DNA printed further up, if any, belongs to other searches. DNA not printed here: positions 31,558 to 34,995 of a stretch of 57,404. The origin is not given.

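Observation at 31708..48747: Array of five YfhO-like GT-C membrane proteins in a diderm, with no GT-A/GT-B, Wzx/Wzy or polyprenyl-phosphate GT2 partner in the window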

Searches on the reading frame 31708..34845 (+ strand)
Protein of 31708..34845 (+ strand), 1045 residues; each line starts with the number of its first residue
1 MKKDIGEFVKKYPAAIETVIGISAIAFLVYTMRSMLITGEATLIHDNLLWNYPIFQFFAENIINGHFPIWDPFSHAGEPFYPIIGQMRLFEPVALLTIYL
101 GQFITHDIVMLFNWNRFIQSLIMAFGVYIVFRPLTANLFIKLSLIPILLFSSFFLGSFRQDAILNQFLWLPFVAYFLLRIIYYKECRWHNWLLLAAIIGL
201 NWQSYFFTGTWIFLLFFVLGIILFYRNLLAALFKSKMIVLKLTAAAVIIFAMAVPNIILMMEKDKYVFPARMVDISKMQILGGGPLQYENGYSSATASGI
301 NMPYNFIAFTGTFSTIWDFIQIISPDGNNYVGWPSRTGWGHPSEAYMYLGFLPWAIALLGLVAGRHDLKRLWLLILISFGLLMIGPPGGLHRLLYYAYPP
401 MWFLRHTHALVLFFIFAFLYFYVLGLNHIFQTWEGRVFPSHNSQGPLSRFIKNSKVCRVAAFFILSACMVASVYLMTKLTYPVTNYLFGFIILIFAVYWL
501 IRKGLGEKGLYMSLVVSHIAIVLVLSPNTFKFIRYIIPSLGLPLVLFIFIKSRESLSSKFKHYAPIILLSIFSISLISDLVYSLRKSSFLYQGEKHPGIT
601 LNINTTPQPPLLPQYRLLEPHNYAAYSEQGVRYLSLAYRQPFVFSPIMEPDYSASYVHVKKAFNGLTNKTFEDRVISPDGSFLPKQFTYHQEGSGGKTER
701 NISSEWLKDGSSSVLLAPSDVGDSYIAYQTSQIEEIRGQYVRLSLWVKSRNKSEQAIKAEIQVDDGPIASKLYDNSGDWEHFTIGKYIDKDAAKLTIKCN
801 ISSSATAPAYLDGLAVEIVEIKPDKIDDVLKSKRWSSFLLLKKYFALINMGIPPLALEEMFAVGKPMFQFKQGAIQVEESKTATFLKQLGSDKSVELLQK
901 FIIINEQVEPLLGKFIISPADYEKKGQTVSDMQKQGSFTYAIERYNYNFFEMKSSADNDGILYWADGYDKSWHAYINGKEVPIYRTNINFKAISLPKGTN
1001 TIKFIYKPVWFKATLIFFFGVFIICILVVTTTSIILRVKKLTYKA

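Call 3: search_protein_families(library=pfam, proteins=[window:31708-34845:+], max_evalue=0.01)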
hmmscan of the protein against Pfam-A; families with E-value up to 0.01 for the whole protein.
window:31708-34845:+ (1045 aa): 1 family
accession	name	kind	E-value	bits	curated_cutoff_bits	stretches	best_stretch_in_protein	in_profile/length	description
PF09586.16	YfhO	-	5.2e-10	38.8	28.5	1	918-1016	737-833/835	Bacterial membrane protein YfhO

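Call 4: search_protein_families(library=ncbifam, proteins=[window:31708-34845:+], max_evalue=0.01)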
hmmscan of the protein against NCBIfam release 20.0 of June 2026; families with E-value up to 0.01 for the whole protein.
window:31708-34845:+ (1045 aa): 0 families

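Call 8: search_solved_structures(query=A1, max_evalue=10)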
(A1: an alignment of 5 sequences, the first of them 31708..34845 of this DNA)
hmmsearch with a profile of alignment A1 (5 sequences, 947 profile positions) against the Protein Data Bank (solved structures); distinct sequences matched with E-value up to 10: 3.
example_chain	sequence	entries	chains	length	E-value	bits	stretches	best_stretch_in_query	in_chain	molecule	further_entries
3n3u_A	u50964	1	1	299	0.59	11.5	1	260-328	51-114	Adenosine monophosphate-protein transferase ibpA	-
4itr_A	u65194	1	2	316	0.64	11.4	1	260-328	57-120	Adenosine monophosphate-protein transferase and cysteine protease IbpA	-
6siu_A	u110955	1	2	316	0.65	11.4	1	260-328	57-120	Protein adenylyltransferase and cysteine protease IbpA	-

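Call 9: find_homologous_proteins(query=window:31708-34845:+, max_evalue=0.001)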
Query window:31708-34845:+ (1045 aa): 133 proteins with E <= 0.001 among 8000 candidates; the best 120 are listed.
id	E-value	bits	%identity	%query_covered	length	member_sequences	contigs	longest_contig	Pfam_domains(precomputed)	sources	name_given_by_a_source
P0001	0.0e+0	1653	70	96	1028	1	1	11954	PF09586.17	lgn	-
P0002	0.0e+0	1586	66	98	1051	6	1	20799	PF09586.17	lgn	-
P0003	0.0e+0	1569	66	96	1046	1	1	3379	PF09586.17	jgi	jgi:hypothetical protein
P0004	0.0e+0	1555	100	66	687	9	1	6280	PF09586.17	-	-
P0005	0.0e+0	1538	62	99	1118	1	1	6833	PF09586.17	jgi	-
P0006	0.0e+0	1509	75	43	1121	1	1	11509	PF09586.17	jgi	jgi:hypothetical protein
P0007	0.0e+0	1507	60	98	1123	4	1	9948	PF09586.17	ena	-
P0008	0.0e+0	1446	63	97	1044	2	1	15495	PF09586.17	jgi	-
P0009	0.0e+0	1424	71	44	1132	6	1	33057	PF09586.17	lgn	-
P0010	0.0e+0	1395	59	100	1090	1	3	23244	PF09586.17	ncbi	-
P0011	0.0e+0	1366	59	98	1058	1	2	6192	PF09586.17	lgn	-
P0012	0.0e+0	1364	58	98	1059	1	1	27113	PF09586.17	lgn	-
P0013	0.0e+0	1364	58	99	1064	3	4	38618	PF09586.17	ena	-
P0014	0.0e+0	1363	58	98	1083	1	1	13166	PF09586.17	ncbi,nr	ncbi:MAG: YfhO family protein [Nitrospirae bacterium]|nr:YfhO family protein [Nitrospirota bacterium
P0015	0.0e+0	1353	57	99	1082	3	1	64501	PF09586.17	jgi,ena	-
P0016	0.0e+0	1352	57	98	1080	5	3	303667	PF09586.17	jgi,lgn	jgi:hypothetical protein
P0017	0.0e+0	1351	58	99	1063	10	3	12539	PF09586.17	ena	-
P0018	0.0e+0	1337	57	98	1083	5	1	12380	PF09586.17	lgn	-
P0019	0.0e+0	1326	54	78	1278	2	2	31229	PF09586.17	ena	-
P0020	0.0e+0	1311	56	98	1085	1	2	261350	PF09586.17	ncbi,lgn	-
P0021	0.0e+0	1279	54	78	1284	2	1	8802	PF09586.17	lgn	-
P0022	0.0e+0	1272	53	78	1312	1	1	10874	PF09586.17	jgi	jgi:hypothetical protein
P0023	0.0e+0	1217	50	79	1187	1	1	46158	PF09586.17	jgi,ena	jgi:hypothetical protein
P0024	0.0e+0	1197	53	98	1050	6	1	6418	PF09586.17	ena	-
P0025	0.0e+0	1194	54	98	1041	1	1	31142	PF09586.17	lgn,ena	-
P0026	0.0e+0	1180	52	98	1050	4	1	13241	PF09586.17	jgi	jgi:hypothetical protein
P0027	0.0e+0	1177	52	98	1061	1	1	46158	PF09586.17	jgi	jgi:hypothetical protein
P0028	0.0e+0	1166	63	62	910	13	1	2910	PF09586.17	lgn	-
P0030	0.0e+0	1126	49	99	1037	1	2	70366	PF09586.17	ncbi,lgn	-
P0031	0.0e+0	1114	50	99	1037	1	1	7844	PF09586.17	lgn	-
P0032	0.0e+0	1111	55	87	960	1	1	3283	PF09586.17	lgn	-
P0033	0.0e+0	1085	47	98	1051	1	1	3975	PF09586.17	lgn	-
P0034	0.0e+0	1076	48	99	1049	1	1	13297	PF09586.17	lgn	-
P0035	0.0e+0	1053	47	98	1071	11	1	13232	PF09586.17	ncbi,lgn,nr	ncbi:MAG: YfhO family protein [Candidatus Aureabacteria bacterium]|nr:YfhO family protein [Candidatu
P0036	0.0e+0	1045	47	98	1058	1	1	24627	PF09586.17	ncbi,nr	ncbi:MAG: YfhO family protein [Deltaproteobacteria bacterium]|nr:YfhO family protein [Deltaproteobac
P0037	0.0e+0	1043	57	62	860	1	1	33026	PF09586.17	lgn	-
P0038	0.0e+0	1041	57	62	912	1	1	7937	PF09586.17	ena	-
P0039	0.0e+0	1036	59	60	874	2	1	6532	PF09586.17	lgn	-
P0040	0.0e+0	1021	58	59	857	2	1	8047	PF09586.17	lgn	-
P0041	1.2e-294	999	44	96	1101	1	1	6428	PF09586.17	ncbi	ncbi:YfhO family protein, partial [Candidatus Latescibacterota bacterium]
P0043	2.0e-291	988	45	97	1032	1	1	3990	PF09586.17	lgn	-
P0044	3.1e-285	967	62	66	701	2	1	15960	PF09586.17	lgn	-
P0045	3.2e-280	951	46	96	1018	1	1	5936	PF09586.17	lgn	-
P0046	8.2e-279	946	45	98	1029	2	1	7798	PF09586.17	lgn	-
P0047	1.4e-276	939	60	42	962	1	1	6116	PF09586.17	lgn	-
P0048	2.4e-275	935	53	61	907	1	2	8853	PF09586.17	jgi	jgi:hypothetical protein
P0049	1.0e-274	933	52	61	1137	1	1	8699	PF00754.32,PF09586.17,PF22633.4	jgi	jgi:hypothetical protein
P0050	2.0e-273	928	52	62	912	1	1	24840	PF09586.17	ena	-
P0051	2.2e-273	928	53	62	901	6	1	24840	PF09586.17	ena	-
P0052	2.4e-271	921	52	61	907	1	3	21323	PF09586.17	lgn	-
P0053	5.3e-271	920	50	61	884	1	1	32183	PF09586.17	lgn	-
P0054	2.1e-266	905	58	55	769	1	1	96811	PF09586.17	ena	-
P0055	3.1e-266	905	55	61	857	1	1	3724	PF09586.17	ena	-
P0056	3.8e-266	904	51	61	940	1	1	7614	PF09586.17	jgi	jgi:hypothetical protein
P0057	1.9e-265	902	51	61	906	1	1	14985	PF09586.17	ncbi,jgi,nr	ncbi:MAG: YfhO family protein [Deltaproteobacteria bacterium]|nr:YfhO family protein [Deltaproteobac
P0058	3.2e-265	901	49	64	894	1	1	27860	PF09586.17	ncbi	-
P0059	5.4e-265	900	51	63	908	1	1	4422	PF09586.17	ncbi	-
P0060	1.1e-260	886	50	62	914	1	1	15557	PF09586.17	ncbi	-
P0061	4.8e-259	881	51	62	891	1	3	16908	PF09586.17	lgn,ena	-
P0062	8.1e-258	877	47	62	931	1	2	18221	PF09586.17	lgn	-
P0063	3.2e-257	875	49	61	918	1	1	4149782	PF09586.17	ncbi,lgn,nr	ncbi:MAG: YfhO family protein [Candidatus Scalindua sp.]|nr:YfhO family protein [Candidatus Scalindu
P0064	1.5e-255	869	50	61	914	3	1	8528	PF09586.17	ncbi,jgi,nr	ncbi:MAG: YfhO family protein [Deltaproteobacteria bacterium]|nr:YfhO family protein [Deltaproteobac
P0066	1.0e-253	863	51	62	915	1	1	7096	PF09586.17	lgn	-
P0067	3.3e-253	861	49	60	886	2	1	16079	PF09586.17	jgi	jgi:hypothetical protein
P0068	4.4e-252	858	50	62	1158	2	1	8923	PF00754.32,PF09586.17,PF22633.4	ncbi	-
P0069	1.5e-248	846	47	61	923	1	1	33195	PF09586.17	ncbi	-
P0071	2.9e-242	825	48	61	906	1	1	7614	PF09586.17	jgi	jgi:hypothetical protein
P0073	2.4e-238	812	55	66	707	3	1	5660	PF09586.17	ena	-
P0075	1.2e-235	803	47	61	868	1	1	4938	PF09586.17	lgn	-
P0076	5.9e-233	794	49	62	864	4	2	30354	PF09586.17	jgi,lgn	jgi:hypothetical protein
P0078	1.4e-230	787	47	60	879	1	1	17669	PF09586.17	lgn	-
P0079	2.3e-230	786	49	62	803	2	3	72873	PF09586.17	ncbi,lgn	-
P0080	5.1e-230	785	49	61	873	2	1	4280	PF09586.17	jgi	-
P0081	6.9e-229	781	47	64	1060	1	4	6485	PF00754.32,PF09586.17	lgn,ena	-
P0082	4.2e-219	748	45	62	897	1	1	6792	PF09586.17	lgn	-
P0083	3.2e-218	746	58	40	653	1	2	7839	PF09586.17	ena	-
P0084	4.0e-217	742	50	66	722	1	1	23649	PF09586.17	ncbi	-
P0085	2.1e-216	740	47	53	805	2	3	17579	PF09586.17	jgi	-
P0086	8.6e-210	718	42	62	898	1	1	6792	PF09586.17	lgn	-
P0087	4.3e-206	705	45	60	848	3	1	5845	PF09586.17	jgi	-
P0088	1.0e-205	704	45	62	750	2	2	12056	PF09586.17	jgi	-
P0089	8.4e-201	688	35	97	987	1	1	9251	PF09586.17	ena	-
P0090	7.2e-197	675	48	46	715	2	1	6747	PF09586.17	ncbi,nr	ncbi:MAG: YfhO family protein [Deltaproteobacteria bacterium]|nr:YfhO family protein [Deltaproteobac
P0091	2.0e-196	673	54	43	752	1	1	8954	PF09586.17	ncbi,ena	-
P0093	2.2e-190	653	41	60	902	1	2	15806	PF09586.17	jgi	-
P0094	6.1e-177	609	39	63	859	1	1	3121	PF09586.17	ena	-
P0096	2.0e-171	591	38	60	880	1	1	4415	PF09586.17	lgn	-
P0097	9.5e-166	572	32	97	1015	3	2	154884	PF09586.17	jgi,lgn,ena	-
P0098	1.8e-164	568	48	40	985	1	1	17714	PF09586.17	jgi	jgi:hypothetical protein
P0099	5.6e-164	566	46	39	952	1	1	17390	PF09586.17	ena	-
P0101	1.4e-161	558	40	49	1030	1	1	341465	PF09586.17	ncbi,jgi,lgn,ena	-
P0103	1.7e-158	548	41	60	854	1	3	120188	PF09586.17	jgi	jgi:hypothetical protein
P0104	1.2e-156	542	45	38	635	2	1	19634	PF09586.17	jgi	-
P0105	2.5e-154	534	31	98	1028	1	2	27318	PF09586.17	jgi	jgi:hypothetical protein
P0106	6.9e-154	533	39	46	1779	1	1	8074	PF09586.17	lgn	-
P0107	1.2e-153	532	37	52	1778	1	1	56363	PF09586.17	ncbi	-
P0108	7.1e-151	523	39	54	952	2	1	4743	PF09586.17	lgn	-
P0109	2.3e-150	521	39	60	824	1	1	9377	PF09586.17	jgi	jgi:hypothetical protein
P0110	3.7e-150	520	41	49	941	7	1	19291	PF09586.17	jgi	jgi:hypothetical protein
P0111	1.8e-148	515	42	48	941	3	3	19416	PF09586.17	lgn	-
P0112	6.2e-138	480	39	49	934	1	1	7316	PF09586.17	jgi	jgi:hypothetical protein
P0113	7.6e-138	479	37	61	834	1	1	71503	PF09586.17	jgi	jgi:hypothetical protein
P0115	3.9e-119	418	36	51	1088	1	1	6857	PF09586.17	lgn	-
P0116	2.6e-114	402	38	40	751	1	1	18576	PF09586.17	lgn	-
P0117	3.6e-104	368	34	40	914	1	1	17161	PF09586.17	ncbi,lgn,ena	-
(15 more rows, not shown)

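Call 10: find_encoding_contigs(protein=window:31708-34845:+, flank=10000, max_places=4)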
Protein window:31708-34845:+ (1045 aa): 23 contigs read that carry it; 4 places shown.
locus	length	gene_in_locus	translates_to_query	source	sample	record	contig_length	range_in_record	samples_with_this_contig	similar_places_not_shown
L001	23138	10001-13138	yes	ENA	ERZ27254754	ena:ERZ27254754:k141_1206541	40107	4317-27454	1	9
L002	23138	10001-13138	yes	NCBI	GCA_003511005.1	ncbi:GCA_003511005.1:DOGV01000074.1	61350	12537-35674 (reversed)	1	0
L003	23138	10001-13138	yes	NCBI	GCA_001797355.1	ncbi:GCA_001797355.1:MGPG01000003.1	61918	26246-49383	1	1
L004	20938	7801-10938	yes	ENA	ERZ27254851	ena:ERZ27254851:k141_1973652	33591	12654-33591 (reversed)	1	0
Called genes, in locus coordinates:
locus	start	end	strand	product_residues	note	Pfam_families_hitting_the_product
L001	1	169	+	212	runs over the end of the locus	PF00691:OmpA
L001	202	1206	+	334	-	PF13424:TPR_12 (faint), PF13428:TPR_14 (faint), PF14559:TPR_19 (faint), PF12895:ANAPC3 (faint), PF00515:TPR_1 (faint), PF13525:YfiO, PF13432:TPR_16 (weak), PF13174:TPR_6, +1 more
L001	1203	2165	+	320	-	PF00072:Response_reg, PF00990:GGDEF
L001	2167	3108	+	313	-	PF00691:OmpA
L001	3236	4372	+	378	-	PF04015:DUF362, PF00037:Fer4 (faint), PF12797:Fer4_2 (faint), PF13237:Fer4_10 (weak), PF12838:Fer4_7 (weak)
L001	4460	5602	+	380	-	PF01041:DegT_DnrJ_EryC1, PF01212:Beta_elim_lyase (weak)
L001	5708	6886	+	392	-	PF13173:AAA_14, PF13635:DUF4143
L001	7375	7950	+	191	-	PF13580:SIS_2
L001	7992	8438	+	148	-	-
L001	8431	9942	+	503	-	PF02310:B12-binding, PF04055:Radical_SAM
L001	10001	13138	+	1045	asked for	PF09586:YfhO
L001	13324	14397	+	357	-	-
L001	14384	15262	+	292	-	-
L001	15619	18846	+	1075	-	PF09586:YfhO (weak)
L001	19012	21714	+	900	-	PF09586:YfhO (weak)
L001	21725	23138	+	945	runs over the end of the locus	PF09586:YfhO (weak)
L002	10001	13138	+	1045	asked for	PF09586:YfhO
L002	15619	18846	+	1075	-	PF09586:YfhO (weak)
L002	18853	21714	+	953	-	PF09586:YfhO (weak)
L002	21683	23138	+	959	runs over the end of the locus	PF09586:YfhO (weak)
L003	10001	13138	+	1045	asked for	PF09586:YfhO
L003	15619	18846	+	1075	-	PF09586:YfhO (weak)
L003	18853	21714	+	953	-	PF09586:YfhO (weak)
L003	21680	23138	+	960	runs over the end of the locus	PF09586:YfhO (weak)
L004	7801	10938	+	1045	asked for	PF09586:YfhO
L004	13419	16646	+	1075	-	PF09586:YfhO (weak)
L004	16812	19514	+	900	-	PF09586:YfhO (weak)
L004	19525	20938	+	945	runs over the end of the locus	PF09586:YfhO (weak)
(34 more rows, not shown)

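Call 11: find_encoding_contigs(protein=P0016, flank=10000, max_places=3)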
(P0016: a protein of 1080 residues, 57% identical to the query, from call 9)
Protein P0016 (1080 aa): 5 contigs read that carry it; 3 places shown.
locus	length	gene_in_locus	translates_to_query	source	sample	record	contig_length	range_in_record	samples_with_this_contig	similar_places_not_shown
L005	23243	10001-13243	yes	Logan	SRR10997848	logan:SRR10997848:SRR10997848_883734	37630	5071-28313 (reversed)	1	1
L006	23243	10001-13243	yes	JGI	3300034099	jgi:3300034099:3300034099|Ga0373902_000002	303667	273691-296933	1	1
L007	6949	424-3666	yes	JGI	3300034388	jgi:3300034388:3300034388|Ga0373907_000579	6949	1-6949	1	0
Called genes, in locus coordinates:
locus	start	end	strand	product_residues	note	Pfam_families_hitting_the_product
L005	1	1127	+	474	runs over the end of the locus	PF02310:B12-binding, PF04055:Radical_SAM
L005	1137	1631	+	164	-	-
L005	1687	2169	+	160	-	PF01467:CTP_transf_like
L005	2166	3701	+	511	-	PF01467:CTP_transf_like, PF00294:PfkB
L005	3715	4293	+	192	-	PF13580:SIS_2, PF01380:SIS (weak)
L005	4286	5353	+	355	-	PF04055:Radical_SAM, PF13186:SPASM (weak)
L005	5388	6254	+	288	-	PF13292:DXP_synthase_N, PF00456:Transketolase_N, PF00676:E1_dh (weak), PF02775:TPP_enzyme_C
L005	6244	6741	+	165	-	PF02779:Transket_pyr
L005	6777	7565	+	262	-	PF00535:Glycos_transf_2, PF10111:Glyco_tranf_2_2 (weak)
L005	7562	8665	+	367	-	PF04055:Radical_SAM, PF13186:SPASM (weak)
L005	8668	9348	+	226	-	PF01261:AP_endonuc_2 (faint)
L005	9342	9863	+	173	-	-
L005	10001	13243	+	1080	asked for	PF09586:YfhO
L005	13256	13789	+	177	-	-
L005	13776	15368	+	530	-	PF02310:B12-binding, PF04055:Radical_SAM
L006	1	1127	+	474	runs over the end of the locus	PF02310:B12-binding, PF04055:Radical_SAM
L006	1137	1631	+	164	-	-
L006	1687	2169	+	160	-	PF01467:CTP_transf_like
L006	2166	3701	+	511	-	PF01467:CTP_transf_like, PF00294:PfkB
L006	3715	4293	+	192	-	PF13580:SIS_2, PF01380:SIS (weak)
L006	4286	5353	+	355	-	PF04055:Radical_SAM, PF13186:SPASM (weak)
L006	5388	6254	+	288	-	PF13292:DXP_synthase_N, PF00456:Transketolase_N, PF00676:E1_dh (weak), PF02775:TPP_enzyme_C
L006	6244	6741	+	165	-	PF02779:Transket_pyr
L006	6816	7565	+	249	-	PF00535:Glycos_transf_2, PF10111:Glyco_tranf_2_2 (weak)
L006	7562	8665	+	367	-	PF04055:Radical_SAM, PF13186:SPASM (weak)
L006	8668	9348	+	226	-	PF01261:AP_endonuc_2 (faint)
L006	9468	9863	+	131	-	-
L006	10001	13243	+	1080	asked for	PF09586:YfhO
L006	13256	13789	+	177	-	-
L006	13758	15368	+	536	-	PF02310:B12-binding, PF04055:Radical_SAM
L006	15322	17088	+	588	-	-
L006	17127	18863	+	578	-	-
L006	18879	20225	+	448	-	-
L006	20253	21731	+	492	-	PF01554:MatE (faint), PF01943:Polysacc_synt, PF13440:Polysacc_synt_3, PF03023:MurJ (weak)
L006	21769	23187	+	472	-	-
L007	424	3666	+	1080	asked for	PF09586:YfhO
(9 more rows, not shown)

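Call 14: find_related_loci(query=window:31708-34845:+, collection=genome_contigs, flank=10000)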
Query window:31708-34845:+ (1045 aa) in genome_contigs; peptide patterns used: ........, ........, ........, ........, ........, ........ (x = any residue, [..] = any of these).
18 stretches matched a pattern; 2 encode a relative of the query (tblastn E <= 1e-3); 1 distinct loci.
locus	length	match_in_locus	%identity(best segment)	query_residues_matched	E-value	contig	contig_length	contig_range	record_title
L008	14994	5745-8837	80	2-1028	0e+0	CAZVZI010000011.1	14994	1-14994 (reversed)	MAG TPA_asm: uncultured Thermodesulfobacteriota bacterium isolate SRP062349_co5_66 genome assembly, contig: NODE_1436_le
